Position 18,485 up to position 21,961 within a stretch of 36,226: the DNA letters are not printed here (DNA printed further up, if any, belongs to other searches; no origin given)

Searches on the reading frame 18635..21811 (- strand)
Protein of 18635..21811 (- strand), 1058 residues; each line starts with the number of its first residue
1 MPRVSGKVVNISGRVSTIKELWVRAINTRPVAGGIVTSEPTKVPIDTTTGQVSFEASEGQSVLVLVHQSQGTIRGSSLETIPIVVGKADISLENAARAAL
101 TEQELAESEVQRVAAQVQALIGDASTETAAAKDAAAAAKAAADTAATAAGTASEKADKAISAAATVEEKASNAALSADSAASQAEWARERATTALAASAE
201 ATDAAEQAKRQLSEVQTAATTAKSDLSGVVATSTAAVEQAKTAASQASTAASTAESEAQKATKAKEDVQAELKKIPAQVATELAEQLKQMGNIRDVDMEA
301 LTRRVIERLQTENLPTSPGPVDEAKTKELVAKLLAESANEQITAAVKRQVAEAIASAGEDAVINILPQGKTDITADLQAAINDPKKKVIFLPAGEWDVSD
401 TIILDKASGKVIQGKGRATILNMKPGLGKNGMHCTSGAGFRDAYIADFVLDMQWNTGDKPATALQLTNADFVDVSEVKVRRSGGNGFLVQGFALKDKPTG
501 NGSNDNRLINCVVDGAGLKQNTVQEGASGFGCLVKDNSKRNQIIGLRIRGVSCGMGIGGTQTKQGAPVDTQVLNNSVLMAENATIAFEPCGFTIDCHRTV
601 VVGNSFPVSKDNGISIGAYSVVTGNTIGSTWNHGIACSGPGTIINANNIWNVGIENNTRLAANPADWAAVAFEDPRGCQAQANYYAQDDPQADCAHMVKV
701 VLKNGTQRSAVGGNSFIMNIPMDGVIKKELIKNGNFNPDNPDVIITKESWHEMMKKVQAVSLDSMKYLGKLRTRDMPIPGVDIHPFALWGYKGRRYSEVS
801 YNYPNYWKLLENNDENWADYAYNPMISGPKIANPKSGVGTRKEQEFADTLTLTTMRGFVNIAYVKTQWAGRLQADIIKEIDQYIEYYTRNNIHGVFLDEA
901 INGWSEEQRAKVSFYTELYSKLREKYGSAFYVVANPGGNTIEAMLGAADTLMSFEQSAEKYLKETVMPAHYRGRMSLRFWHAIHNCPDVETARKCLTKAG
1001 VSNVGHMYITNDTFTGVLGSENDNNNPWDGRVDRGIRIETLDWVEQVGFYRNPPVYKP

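Call 14: search_protein_families(library=pfam, proteins=[window:18635-21811:-], max_evalue=0.01)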
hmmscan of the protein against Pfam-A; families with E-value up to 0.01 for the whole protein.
window:18635-21811:- (1058 aa): 2 families
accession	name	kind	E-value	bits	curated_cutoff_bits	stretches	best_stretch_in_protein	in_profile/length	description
PF12138.14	Spherulin4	-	1.4e-25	90.7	30.2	1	823-1013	25-222/239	Spherulation-specific family 4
PF22816.2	CatAgl_D2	-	8.4e-05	22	27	1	372-413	9-50/389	Alpha-1,3-glucanase catalytic domain D2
